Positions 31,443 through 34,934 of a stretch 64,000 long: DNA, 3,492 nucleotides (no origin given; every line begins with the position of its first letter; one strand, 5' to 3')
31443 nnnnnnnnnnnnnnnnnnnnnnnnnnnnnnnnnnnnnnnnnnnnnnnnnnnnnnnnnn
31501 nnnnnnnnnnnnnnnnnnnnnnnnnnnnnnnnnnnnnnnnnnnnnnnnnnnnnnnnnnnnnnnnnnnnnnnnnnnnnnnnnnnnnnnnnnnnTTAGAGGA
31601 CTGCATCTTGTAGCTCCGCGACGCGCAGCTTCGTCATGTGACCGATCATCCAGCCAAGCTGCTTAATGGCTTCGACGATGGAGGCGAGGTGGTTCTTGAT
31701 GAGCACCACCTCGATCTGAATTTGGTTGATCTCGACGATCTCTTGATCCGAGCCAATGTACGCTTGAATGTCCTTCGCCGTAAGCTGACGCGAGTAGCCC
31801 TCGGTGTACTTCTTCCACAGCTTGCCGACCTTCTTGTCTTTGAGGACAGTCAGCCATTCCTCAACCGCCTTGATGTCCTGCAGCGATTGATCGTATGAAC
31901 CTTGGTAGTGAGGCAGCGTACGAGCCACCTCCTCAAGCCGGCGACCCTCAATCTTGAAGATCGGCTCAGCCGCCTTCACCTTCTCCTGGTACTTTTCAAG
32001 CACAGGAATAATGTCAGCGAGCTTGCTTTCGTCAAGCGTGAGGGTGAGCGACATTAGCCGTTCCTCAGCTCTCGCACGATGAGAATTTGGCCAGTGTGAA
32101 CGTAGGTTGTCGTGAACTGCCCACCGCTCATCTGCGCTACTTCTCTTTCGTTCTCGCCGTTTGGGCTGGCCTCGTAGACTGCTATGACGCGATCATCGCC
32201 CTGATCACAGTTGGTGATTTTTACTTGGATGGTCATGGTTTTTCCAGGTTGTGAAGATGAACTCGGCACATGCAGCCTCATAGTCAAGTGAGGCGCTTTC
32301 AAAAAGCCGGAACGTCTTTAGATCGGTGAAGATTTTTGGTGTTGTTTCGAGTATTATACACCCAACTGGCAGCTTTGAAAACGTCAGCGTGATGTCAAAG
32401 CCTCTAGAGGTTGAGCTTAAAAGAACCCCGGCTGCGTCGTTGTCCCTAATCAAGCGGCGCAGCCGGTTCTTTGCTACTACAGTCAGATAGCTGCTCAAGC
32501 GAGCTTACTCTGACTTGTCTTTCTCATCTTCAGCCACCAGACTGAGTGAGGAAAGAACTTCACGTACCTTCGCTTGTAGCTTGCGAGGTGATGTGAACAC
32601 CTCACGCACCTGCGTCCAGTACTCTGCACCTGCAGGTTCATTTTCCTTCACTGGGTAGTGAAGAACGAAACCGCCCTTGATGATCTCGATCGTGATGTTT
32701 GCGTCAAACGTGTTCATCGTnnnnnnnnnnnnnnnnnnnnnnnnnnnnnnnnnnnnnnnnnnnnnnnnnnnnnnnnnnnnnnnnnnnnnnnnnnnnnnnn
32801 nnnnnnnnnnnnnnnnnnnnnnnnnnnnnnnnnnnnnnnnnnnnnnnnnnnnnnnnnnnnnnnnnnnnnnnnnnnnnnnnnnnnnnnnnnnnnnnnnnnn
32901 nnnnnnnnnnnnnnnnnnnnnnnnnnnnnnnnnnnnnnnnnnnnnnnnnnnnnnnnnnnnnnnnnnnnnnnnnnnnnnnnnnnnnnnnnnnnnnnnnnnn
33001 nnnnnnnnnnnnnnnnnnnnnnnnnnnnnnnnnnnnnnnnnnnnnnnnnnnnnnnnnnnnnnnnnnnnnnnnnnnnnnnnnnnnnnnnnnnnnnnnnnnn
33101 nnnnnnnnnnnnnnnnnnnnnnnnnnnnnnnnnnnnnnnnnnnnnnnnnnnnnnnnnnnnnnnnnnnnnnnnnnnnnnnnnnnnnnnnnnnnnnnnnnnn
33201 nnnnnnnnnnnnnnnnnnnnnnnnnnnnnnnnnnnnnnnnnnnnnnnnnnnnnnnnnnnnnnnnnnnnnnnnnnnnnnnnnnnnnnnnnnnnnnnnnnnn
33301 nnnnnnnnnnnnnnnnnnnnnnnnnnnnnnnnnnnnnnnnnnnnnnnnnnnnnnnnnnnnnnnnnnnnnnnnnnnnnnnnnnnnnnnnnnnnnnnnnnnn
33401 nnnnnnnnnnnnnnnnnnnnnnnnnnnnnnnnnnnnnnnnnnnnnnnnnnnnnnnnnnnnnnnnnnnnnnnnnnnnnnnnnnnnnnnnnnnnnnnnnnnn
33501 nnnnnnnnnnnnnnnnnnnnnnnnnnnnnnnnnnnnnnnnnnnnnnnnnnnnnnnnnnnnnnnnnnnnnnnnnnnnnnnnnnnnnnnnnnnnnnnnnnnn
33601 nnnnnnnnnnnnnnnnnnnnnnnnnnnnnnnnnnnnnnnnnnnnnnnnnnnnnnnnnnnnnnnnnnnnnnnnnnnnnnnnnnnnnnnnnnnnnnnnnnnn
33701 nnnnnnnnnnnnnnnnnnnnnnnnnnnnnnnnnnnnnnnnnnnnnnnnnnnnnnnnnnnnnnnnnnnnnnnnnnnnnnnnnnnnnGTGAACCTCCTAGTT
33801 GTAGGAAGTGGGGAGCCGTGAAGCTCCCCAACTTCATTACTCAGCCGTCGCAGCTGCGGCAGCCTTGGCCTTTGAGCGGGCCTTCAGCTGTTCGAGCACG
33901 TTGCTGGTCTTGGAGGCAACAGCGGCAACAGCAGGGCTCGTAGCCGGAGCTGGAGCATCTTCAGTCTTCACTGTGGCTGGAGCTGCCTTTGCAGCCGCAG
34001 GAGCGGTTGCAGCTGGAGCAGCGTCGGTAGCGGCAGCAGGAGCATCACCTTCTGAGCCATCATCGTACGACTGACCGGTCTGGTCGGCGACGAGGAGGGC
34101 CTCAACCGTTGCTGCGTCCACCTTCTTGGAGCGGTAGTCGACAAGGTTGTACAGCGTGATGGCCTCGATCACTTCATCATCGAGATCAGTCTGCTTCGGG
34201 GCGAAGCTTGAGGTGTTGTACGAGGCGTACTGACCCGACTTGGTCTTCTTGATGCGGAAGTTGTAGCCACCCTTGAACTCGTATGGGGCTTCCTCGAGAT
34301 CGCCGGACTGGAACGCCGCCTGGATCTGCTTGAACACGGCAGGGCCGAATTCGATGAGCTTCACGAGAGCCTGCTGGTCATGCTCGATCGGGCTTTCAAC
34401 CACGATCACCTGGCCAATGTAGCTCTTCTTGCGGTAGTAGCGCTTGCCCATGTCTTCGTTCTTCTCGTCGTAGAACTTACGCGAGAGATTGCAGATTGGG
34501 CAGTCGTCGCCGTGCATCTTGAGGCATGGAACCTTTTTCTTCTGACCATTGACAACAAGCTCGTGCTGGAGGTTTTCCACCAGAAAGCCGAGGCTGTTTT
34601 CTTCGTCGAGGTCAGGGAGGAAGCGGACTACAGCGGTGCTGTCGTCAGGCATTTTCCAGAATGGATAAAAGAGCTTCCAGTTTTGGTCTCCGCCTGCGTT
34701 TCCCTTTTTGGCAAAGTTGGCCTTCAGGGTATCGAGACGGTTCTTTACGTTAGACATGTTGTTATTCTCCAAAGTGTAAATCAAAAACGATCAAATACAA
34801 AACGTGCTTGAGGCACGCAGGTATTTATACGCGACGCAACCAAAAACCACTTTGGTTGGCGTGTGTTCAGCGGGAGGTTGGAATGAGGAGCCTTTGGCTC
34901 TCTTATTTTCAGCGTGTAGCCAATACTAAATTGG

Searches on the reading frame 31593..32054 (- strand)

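Call 82: search_protein_families(library=pfam, proteins=[window:31593-32054:-], max_evalue=0.01)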
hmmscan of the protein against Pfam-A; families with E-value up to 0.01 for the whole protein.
window:31593-32054:- (153 aa): 1 family
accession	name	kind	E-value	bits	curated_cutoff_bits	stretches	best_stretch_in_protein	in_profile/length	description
PF11056.14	UvsY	-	0.0018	19.2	22.8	1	34-144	7-122/128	Recombination, repair and ssDNA binding protein UvsY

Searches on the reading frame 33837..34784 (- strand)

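Call 11: search_protein_families(library=phrogs, proteins=[window:33837-34784:-], max_evalue=0.001)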
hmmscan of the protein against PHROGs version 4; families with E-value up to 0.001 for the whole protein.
window:33837-34784:- (315 aa): 4 families
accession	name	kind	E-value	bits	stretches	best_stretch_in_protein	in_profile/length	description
phrog_1192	-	DNA, RNA and nucleotide metabolism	4.5e-44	152.2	1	15-310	3-303/326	single strand DNA binding protein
phrog_224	-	DNA, RNA and nucleotide metabolism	2.6e-22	81.1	1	14-215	11-226/318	single strand DNA binding protein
phrog_1764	-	unknown function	1.8e-10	41.5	1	45-219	38-219/391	unknown function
phrog_14578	-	DNA, RNA and nucleotide metabolism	3e-05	24.9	1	44-99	22-74/206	single strand DNA binding protein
